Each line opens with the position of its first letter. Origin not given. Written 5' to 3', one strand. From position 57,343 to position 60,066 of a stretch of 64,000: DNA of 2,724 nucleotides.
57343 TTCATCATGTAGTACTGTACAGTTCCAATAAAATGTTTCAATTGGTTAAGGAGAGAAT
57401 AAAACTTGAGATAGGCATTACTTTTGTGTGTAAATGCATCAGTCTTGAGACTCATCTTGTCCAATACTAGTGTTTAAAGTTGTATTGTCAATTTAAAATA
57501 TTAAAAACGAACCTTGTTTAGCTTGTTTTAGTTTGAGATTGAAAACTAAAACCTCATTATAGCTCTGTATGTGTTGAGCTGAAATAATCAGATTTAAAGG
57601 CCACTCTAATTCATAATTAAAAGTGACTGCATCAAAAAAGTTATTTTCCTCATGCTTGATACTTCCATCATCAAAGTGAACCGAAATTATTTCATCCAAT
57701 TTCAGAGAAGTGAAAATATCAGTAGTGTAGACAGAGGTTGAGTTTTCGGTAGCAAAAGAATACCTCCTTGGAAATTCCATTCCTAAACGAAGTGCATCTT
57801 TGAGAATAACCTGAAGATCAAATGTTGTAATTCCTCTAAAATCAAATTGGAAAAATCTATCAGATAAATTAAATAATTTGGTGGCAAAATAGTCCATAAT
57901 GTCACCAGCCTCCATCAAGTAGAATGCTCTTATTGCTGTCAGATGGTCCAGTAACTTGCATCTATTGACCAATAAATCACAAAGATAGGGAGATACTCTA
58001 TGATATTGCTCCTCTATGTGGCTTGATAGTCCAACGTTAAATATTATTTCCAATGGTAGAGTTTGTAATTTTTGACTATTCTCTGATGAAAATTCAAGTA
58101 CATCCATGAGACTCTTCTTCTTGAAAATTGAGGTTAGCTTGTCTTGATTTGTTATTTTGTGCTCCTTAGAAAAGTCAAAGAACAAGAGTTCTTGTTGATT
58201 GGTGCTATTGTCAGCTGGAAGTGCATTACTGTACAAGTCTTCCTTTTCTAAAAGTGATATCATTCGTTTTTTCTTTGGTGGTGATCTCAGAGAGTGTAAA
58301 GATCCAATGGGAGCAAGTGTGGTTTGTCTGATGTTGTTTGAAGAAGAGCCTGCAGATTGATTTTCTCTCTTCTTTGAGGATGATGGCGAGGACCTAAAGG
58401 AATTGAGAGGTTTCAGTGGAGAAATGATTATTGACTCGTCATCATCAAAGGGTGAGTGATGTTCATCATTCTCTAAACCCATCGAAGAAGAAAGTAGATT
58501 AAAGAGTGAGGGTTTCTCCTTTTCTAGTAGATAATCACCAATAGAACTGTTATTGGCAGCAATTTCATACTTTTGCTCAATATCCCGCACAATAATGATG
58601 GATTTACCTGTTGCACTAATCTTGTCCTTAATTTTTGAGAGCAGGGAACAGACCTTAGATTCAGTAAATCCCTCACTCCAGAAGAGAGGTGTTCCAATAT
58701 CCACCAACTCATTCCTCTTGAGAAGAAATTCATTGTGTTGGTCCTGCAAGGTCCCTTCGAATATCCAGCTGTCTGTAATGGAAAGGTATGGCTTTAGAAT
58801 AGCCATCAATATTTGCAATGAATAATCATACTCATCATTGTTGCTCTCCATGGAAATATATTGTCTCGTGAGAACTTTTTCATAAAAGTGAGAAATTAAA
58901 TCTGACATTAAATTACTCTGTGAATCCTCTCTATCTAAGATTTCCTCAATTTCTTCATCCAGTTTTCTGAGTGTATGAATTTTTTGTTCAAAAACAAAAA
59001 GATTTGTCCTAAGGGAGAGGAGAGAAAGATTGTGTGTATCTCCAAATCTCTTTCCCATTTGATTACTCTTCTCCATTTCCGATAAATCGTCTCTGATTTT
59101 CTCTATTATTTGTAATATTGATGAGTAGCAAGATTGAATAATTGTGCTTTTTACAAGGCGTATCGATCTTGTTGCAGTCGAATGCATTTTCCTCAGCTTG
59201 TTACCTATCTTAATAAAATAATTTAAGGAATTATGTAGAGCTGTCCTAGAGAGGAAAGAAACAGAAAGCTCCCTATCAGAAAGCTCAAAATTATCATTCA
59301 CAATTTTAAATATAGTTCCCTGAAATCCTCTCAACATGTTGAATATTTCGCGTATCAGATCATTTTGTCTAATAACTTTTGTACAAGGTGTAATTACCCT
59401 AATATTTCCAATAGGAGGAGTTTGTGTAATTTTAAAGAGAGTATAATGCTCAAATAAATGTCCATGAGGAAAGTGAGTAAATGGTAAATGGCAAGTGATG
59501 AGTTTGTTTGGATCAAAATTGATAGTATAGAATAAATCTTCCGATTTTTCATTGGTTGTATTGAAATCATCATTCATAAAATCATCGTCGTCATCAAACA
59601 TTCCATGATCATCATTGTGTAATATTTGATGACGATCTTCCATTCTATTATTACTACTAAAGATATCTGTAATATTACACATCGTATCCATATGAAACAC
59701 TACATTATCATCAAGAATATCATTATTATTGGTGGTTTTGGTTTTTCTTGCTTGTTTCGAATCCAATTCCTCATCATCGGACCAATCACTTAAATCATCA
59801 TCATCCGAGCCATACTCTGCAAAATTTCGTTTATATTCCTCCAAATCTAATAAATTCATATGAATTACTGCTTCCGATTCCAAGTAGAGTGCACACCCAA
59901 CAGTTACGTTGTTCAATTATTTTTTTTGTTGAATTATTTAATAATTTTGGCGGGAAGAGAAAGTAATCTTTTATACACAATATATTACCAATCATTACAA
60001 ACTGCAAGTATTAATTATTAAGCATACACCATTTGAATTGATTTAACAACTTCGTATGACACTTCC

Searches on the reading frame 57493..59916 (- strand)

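Call 3: search_protein_families(library=pfam, proteins=[window:57493-59916:-], max_evalue=0.01)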
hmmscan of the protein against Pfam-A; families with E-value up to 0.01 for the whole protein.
window:57493-59916:- (807 aa): 3 families
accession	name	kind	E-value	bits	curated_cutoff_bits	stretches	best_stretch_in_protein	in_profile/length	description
PF17681.6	GCP_N_terminal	-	1.7e-21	77.5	29.4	1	188-651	1-296/297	Gamma tubulin complex component N-terminal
PF04130.18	GCP_C_terminal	-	2.3e-15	57.3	25.8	1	655-800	1-130/309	Gamma tubulin complex component C-terminal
PF20685.2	GCP5-Mod21_C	-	5e-05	23.9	27.4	1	182-243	2-64/69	Gamma-Tubulin ring complex non-core subunit mod21, C-terminal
